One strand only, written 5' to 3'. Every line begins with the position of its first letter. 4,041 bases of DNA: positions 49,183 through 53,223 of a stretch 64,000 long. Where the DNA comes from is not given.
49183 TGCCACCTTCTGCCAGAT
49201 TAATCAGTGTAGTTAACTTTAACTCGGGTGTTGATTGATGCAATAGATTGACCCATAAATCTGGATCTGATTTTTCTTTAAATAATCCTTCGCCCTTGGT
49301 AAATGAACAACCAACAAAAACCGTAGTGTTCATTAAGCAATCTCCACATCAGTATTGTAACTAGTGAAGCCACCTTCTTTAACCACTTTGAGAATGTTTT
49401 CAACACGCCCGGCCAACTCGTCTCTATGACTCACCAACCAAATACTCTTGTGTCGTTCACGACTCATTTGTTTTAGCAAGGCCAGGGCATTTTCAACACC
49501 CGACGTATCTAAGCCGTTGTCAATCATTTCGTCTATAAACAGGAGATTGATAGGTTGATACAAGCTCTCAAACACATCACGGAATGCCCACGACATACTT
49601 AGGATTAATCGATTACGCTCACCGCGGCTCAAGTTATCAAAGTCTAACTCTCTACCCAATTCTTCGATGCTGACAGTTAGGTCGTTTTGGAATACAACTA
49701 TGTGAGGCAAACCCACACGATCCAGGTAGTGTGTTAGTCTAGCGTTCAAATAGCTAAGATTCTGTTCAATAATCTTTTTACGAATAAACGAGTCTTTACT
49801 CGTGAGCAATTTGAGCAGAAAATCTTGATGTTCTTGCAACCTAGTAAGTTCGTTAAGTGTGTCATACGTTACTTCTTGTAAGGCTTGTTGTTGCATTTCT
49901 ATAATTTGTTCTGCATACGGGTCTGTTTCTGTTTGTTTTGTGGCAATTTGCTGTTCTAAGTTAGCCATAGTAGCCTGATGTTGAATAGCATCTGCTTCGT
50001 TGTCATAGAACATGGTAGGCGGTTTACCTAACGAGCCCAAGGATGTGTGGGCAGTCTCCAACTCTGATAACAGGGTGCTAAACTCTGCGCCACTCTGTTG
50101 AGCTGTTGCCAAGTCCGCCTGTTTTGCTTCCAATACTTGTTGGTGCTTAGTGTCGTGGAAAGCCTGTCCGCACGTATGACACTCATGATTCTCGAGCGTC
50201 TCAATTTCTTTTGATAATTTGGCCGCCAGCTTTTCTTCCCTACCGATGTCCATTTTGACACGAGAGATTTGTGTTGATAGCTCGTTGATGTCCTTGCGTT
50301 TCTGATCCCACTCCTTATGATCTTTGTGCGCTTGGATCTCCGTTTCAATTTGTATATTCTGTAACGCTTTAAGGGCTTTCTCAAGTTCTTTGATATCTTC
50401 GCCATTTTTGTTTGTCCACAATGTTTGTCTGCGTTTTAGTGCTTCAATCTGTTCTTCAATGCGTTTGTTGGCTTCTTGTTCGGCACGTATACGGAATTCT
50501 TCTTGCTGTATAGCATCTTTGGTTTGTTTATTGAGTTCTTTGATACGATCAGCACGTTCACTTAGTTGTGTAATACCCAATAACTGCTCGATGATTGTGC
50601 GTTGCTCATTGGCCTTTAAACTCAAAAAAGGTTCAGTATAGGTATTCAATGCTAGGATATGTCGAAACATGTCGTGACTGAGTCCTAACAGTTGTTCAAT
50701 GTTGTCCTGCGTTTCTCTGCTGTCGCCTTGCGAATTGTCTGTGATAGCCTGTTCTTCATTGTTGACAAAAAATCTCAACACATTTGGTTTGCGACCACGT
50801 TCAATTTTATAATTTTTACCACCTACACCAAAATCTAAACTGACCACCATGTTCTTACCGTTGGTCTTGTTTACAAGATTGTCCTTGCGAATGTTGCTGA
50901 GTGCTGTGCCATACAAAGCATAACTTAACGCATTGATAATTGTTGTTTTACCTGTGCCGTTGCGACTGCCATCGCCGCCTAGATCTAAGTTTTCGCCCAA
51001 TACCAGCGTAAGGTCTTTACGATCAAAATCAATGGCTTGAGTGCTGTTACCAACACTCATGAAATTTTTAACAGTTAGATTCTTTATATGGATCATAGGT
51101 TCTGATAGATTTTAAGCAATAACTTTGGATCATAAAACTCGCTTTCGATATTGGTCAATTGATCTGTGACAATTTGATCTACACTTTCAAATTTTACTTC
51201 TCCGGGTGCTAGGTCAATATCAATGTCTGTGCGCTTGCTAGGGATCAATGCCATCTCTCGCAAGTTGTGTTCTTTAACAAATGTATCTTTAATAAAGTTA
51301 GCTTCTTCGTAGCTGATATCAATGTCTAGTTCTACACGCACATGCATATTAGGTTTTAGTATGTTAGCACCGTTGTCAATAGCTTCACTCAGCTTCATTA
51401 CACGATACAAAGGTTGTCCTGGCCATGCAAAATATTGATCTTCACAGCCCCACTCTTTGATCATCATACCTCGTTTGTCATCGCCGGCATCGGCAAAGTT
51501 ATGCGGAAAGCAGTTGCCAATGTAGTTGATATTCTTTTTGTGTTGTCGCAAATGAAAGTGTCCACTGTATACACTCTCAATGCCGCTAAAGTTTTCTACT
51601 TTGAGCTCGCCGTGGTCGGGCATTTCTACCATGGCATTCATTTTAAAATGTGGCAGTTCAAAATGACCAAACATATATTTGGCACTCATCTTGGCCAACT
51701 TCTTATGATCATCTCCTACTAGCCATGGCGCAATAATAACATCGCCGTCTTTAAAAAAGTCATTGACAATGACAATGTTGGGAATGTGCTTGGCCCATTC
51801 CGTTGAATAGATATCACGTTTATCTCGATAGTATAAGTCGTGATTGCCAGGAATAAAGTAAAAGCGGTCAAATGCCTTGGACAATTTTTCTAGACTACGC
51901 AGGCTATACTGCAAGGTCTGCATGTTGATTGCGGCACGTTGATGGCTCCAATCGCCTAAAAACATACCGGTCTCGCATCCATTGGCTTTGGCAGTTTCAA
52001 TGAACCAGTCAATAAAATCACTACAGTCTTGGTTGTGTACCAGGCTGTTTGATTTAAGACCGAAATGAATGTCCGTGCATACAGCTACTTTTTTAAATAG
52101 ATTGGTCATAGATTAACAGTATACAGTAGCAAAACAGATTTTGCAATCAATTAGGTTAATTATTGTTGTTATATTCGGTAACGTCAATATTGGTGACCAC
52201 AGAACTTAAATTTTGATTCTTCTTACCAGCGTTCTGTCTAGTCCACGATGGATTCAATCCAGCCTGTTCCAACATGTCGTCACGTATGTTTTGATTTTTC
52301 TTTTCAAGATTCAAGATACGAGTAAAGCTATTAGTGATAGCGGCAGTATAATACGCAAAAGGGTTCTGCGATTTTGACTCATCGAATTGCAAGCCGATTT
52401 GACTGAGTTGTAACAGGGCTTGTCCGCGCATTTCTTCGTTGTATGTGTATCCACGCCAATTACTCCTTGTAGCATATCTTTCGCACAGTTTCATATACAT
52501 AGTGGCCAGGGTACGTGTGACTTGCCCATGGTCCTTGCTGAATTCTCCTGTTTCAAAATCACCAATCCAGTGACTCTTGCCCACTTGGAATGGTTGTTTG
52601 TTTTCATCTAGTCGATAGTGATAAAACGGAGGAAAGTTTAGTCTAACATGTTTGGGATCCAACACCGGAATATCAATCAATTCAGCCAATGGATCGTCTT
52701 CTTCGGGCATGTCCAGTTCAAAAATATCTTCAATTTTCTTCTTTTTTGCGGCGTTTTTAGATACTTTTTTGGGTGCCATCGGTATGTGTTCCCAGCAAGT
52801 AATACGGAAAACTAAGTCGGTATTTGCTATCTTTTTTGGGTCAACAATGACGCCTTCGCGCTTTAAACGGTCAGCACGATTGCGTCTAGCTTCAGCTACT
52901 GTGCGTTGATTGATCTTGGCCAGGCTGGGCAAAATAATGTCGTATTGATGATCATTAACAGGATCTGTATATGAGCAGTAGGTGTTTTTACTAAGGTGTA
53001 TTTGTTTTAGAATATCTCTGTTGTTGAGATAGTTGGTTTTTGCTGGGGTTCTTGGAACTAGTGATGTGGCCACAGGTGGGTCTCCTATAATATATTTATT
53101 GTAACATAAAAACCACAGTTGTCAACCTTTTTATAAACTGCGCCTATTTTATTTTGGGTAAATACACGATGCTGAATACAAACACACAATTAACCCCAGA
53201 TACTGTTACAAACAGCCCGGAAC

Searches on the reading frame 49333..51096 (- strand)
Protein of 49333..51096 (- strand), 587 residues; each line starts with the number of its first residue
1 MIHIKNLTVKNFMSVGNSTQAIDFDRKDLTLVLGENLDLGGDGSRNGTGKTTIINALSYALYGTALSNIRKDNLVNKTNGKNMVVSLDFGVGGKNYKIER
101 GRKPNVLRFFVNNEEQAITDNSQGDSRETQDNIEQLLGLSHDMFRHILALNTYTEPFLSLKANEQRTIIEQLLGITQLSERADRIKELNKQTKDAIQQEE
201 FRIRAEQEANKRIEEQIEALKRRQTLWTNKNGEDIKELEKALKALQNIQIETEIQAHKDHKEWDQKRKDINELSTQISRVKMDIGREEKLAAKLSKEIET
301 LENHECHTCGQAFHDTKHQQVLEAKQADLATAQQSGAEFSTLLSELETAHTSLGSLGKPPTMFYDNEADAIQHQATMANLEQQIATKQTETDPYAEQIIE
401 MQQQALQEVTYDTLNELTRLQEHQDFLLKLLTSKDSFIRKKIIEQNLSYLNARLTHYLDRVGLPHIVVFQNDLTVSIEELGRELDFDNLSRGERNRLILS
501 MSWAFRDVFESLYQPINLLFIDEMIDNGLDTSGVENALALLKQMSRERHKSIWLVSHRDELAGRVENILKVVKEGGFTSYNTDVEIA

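Call 11: search_protein_families(library=pfam, proteins=[window:49333-51096:-], max_evalue=0.001)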
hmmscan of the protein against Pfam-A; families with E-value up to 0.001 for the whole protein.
window:49333-51096:- (587 aa): 2 families
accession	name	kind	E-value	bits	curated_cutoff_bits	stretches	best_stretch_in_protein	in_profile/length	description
PF13476.12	AAA_23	-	2.6e-16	61.3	27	1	7-221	2-194/201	AAA domain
PF02463.25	SMC_N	-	4.5e-07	30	40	1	3-574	1-215/220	RecF/RecN/SMC N terminal domain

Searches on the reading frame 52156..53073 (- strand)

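Call 43: search_protein_families(library=phrogs, proteins=[window:52156-53073:-], max_evalue=0.001)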
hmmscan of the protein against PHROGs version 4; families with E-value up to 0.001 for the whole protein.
window:52156-53073:- (305 aa): 2 families
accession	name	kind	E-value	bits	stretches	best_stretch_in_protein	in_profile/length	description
phrog_12791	-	transcription regulation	1.6e-72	245.2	2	78-281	92-270/286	sigma factor for late transcription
phrog_234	-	transcription regulation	2.5e-22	80.9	1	179-299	34-156/181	late sigma transcription factor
